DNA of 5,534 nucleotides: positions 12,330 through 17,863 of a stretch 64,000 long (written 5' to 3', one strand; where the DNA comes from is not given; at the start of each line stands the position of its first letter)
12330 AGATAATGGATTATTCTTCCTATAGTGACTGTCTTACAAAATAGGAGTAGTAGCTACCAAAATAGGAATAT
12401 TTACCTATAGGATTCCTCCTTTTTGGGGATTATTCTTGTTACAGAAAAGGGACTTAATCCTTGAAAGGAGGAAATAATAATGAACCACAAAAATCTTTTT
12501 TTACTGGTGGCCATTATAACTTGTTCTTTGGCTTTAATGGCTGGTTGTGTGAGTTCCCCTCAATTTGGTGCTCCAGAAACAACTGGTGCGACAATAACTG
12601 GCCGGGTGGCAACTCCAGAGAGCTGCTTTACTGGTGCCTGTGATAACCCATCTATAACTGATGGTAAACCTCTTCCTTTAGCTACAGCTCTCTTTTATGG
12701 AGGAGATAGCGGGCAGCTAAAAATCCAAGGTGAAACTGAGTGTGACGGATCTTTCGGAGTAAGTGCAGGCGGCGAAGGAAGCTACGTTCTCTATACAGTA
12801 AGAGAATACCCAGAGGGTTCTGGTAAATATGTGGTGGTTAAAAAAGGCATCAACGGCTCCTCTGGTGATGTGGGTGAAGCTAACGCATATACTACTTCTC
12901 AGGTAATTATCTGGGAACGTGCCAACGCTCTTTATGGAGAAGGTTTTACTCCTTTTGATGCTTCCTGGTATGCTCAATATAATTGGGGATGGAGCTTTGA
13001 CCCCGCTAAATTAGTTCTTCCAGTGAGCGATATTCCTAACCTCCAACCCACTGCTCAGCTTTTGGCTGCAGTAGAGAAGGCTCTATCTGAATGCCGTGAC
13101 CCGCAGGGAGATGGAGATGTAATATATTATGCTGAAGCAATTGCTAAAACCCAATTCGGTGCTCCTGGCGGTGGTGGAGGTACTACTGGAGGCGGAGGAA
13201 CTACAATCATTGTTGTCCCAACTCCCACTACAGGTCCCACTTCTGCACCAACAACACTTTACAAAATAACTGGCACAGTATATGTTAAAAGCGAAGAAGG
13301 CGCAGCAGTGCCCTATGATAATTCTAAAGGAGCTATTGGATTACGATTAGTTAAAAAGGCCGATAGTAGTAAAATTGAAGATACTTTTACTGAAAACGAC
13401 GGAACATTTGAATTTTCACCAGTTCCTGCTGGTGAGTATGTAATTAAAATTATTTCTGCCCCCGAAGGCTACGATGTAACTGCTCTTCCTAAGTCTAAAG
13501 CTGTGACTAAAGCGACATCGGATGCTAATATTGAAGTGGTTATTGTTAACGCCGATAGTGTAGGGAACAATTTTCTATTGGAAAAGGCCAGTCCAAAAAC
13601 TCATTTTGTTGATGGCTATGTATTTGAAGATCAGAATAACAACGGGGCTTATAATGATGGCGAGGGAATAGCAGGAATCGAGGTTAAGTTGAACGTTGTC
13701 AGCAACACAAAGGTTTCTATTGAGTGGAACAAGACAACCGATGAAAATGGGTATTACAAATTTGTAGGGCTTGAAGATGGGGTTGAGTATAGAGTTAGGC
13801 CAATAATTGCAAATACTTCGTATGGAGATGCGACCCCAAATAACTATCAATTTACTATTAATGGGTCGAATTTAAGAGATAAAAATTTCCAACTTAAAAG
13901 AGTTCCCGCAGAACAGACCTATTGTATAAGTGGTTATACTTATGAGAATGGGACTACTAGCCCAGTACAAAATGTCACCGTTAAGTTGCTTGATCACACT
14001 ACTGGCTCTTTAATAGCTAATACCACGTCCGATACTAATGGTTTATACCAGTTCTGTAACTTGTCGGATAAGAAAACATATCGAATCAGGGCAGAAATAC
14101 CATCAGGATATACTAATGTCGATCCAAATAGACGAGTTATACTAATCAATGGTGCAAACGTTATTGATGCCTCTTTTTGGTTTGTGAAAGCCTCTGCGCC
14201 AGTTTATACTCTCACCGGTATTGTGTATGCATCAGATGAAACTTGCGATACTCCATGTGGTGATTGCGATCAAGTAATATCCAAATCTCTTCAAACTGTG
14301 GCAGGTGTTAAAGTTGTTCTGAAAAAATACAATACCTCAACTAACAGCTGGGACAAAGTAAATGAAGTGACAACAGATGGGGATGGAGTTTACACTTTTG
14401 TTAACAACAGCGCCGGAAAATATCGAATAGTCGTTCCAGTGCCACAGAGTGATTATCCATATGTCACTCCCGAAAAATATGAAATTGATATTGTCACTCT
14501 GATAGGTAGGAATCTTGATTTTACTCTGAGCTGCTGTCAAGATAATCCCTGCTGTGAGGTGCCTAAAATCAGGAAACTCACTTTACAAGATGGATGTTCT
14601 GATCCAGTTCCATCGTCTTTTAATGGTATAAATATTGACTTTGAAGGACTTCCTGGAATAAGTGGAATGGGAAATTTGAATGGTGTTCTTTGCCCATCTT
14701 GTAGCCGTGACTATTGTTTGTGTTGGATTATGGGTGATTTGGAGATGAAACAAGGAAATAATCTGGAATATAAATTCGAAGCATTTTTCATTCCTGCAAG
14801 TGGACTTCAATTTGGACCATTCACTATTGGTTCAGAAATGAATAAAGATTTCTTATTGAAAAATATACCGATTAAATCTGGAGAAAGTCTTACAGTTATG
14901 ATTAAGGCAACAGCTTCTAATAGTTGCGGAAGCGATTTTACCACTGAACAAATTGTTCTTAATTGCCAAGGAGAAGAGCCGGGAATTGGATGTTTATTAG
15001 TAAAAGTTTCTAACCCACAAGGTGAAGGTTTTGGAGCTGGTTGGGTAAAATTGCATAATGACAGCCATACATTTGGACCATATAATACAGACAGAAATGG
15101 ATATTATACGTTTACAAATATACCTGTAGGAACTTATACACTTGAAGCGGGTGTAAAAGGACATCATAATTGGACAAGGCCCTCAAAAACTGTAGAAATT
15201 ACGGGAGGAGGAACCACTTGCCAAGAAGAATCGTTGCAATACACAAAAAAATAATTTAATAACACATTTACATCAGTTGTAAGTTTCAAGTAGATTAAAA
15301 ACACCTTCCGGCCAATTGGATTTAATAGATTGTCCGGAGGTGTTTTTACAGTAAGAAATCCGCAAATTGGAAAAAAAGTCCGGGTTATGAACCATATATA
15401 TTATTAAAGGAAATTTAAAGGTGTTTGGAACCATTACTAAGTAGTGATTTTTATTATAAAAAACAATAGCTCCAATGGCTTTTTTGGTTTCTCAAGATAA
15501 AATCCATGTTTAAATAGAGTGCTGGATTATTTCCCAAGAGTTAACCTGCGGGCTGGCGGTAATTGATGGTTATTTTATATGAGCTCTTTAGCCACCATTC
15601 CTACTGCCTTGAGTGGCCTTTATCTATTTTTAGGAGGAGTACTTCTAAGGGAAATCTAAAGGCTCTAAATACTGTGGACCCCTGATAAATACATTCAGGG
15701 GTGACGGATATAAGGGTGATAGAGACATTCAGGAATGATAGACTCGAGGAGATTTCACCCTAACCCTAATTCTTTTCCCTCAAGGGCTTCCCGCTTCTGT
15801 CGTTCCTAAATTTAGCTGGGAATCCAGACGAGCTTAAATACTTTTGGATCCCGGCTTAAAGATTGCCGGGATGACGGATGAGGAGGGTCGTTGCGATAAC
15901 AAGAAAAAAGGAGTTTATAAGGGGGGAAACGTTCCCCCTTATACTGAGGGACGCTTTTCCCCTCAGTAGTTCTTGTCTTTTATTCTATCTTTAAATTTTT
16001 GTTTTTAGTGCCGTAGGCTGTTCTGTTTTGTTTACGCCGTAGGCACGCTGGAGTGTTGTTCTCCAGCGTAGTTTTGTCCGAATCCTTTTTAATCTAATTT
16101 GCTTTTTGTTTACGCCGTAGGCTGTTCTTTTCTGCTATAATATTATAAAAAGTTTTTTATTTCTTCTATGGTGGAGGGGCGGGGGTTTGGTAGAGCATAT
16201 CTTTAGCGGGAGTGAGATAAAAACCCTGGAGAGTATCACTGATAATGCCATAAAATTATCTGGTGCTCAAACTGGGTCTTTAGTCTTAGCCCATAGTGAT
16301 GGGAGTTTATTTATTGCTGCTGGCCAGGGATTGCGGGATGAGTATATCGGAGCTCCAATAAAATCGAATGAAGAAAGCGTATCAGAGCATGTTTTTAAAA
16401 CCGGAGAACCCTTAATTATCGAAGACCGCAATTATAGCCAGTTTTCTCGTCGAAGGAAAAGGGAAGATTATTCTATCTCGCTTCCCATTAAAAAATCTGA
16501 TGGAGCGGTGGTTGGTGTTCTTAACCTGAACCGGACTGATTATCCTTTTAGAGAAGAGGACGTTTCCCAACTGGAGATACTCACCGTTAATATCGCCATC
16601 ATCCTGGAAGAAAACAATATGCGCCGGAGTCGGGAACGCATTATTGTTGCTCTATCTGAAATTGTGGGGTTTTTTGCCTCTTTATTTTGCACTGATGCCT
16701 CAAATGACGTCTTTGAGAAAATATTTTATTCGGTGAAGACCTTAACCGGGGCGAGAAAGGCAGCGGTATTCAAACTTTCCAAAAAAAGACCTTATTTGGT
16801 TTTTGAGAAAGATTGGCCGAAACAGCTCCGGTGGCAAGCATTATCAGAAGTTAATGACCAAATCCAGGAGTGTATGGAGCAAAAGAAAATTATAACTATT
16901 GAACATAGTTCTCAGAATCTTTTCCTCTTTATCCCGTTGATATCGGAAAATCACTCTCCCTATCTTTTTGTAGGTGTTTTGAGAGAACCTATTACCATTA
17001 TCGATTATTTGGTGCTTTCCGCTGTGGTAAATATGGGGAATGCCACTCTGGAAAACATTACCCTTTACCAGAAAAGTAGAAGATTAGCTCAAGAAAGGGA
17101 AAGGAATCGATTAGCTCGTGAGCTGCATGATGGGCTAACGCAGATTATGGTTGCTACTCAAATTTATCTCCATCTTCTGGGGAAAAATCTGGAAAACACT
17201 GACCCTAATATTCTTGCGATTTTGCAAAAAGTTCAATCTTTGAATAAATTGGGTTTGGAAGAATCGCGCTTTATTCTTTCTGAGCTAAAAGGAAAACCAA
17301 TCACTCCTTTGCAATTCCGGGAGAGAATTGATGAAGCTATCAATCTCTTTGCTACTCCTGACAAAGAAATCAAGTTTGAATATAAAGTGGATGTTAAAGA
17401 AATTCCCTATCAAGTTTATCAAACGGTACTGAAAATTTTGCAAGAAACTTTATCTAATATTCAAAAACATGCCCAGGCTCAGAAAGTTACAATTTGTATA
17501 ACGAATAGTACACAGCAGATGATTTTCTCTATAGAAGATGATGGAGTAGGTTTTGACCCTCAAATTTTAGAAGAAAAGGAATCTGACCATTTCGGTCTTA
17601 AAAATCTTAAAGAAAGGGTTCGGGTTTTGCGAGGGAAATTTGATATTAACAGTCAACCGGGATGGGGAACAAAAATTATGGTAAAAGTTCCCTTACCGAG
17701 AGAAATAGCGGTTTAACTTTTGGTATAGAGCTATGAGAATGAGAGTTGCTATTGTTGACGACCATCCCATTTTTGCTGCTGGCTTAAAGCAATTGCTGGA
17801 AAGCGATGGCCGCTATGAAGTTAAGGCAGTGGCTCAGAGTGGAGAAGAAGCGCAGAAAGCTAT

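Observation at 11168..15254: Candidate new adhesion-control module: c-di-GMP riboswitch, C39-like Cys-peptidase lipoprotein, lipid-anchored Gly-hinged adhesin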

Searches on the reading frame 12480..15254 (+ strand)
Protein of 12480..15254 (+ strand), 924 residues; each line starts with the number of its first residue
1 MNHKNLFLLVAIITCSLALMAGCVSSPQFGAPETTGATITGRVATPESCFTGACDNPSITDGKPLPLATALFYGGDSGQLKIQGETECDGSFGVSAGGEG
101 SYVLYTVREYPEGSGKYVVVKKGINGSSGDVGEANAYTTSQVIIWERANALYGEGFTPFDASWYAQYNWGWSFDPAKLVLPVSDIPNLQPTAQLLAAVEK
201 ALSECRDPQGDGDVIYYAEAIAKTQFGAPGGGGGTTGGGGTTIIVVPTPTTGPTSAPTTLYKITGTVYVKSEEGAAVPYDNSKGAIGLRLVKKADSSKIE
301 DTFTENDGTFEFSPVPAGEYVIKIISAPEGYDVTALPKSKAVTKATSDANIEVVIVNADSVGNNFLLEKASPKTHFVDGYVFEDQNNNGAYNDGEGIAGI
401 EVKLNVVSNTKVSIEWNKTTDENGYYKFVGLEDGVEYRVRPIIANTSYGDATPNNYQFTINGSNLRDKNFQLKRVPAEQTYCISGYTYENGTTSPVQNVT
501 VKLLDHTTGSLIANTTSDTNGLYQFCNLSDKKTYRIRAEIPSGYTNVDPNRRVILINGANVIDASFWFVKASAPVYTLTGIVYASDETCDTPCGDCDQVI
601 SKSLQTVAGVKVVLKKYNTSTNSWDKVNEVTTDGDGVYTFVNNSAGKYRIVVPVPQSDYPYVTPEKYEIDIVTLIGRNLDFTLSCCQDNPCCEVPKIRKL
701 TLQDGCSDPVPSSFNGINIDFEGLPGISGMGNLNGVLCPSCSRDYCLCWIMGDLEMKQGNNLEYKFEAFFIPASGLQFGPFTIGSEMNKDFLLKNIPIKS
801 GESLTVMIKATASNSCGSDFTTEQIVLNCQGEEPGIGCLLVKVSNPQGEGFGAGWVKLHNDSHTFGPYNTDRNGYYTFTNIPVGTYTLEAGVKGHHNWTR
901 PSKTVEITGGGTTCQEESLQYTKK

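Call 3: search_protein_families(library=pfam, proteins=[window:12480-15254:+], max_evalue=0.1)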
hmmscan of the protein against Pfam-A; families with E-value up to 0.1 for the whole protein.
window:12480-15254:+ (924 aa): 16 families
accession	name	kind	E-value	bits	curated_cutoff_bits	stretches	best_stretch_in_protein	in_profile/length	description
PF17210.9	SdrD_B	-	2.1e-36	125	29.7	5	380-448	6-70/112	SdrD B-like domain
PF13620.12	CarboxypepD_reg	-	2.5e-26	92.3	32.3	5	843-907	6-71/82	Carboxypeptidase regulatory-like domain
PF17802.7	SpaA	-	5.2e-23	81.5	23.1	5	291-352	24-86/91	Prealbumin-like fold domain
PF13715.12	CarbopepD_reg_2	-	1.7e-12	47.6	32.2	1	869-898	29-58/88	CarboxypepD_reg-like domain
PF09430.16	EMC7_beta-sandw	-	2.4e-11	44.3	26.6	1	299-327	20-48/122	ER membrane protein complex subunit 7, beta-sandwich domain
PF11974.14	bMG3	-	1.8e-08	34.7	34.9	1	492-531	24-62/103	Bacterial alpha-2-macroglobulin MG3 domain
PF22898.2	NOMO1-like_1st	-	6e-08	33.1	27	1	497-558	13-72/85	BOS complex subunit NOMO1-like, first beta sandwich domain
PF23193.1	NOMO_3rd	-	1.3e-07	32.2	27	0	297-323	57-83/120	NOMO third transthyretin-like domain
PF22902.2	NOMO1-like_9th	-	1.7e-07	31.4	27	1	493-540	9-57/75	BOS complex subunit NOMO1-like, beta sandwich domain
PF07495.19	Y_Y_Y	-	2.8e-07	30.8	26.6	1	870-907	25-62/65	Y_Y_Y domain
PF24025.1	Ig_DR_A0283-like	-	5.3e-06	27.1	27.1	1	835-891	6-63/102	DR_A0283-like, Ig-like domain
PF20598.4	DUF6795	-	1e-05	26.2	27.4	0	392-429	7-44/103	Domain of unknown function (DUF6795)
PF24421.1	Ig_J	-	0.00089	19.8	29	0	288-325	45-83/104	Tip attachment protein J, Ig-like domain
PF14686.12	fn3_3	-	0.0021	18.2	24.4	1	869-913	30-73/75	Polysaccharide lyase family 4, domain II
PF02369.22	Big_1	-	0.0024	18.3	34.9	0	393-427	29-63/93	Bacterial Ig-like domain (group 1)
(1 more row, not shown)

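Call 71: search_protein_families(library=ncbifam, proteins=[window:12480-15251:+], max_evalue=0.01)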
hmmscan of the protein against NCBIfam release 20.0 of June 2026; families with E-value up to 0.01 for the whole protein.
window:12480-15251:+ (924 aa): 2 families
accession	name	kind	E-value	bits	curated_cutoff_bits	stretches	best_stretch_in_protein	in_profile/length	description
NF058648.1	ECF_sub_HI1622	equivalog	4e-09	36.7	100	1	493-545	36-87/180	NikL family nickel/cobalt ECF transporter subunit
TIGR02962.1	hdxy_isourate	equivalog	0.0086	16.4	87.45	0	606-650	16-63/113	hydroxyisourate hydrolase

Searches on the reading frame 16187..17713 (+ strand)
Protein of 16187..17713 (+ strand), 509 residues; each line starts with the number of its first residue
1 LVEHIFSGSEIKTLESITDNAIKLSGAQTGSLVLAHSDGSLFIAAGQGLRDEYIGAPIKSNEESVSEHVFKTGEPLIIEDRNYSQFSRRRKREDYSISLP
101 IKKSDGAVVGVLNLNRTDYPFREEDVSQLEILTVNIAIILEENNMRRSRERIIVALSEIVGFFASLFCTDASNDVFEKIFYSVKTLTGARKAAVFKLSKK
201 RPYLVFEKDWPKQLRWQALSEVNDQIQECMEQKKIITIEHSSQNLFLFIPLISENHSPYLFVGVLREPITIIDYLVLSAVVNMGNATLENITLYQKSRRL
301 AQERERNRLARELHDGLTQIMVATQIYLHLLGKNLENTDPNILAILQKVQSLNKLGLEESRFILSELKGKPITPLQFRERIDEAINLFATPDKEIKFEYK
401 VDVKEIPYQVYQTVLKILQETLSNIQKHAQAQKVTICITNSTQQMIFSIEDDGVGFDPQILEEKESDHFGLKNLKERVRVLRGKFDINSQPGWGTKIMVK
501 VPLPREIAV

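Call 71: search_protein_families(library=ncbifam, proteins=[window:16187-17713:+], max_evalue=0.01)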
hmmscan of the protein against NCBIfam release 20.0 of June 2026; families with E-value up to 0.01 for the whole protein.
window:16187-17713:+ (509 aa): 17 families
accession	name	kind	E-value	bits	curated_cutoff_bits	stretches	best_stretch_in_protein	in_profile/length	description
NF052531.1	Strep_LiaS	equivalog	7.8e-30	104.2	450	1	290-503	119-327/328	envelope stress sensor histidine kinase LiaS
NF052443.1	SensHisKinMctS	equivalog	1.3e-29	102.9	700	1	264-503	208-448/457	two-component system sensor histidine kinase MctS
NF008184.0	PRK10935.1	equivalog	5.4e-27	94.6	553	1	272-502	330-558/565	nitrate/nitrite two-component system sensor histidine kinase NarQ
NF008649.0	PRK11644.1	equivalog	1.2e-25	90.2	408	1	301-502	299-495/499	signal transduction histidine-protein kinase/phosphatase UhpB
NF047786.1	his_kin_MadS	equivalog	2.8e-24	86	500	1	293-502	218-434/434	MadS family sensor histidine kinase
NF007896.0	PRK10600.1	equivalog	2.5e-20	72.7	578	1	293-500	378-582/598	nitrate/nitrite two-component system sensor histidine kinase NarX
NF047322.1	HK_morpho_MacS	equivalog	2.2e-17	63.3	300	1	289-502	166-367/367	MacS family sensor histidine kinase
NF008468.0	PRK11360.1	equivalog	1.3e-05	23.8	646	1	309-503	403-608/616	two-component system sensor histidine kinase AtoS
NF033792.0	ActS_PrrB_HisK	equivalog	1.6e-05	24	350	1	369-462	266-359/423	ActS/PrrB/RegB family redox-sensitive histidine kinase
NF046044.1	PnpS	equivalog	5.8e-05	22.3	400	0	373-458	243-331/390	two-component system histidine kinase PnpS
NF033092.0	HK_WalK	equivalog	0.00021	20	725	0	376-457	448-533/594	cell wall metabolism sensor histidine kinase WalK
NF011874.0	PRK15347.1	equivalog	0.00022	19.4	852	1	416-504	516-615/921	two component system sensor kinase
NF008298.1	PRK11086.1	subfamily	0.00025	19.6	520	1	419-503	433-525/529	DcuS/MalK family sensor histidine kinase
TIGR01817.1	nifA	equivalog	0.00062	18.6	528.85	0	13-130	23-146/534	nif-specific transcriptional activator NifA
NF012226.0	AdeS_HK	equivalog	0.0016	17.7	500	1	374-464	209-300/353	two-component sensor histidine kinase AdeS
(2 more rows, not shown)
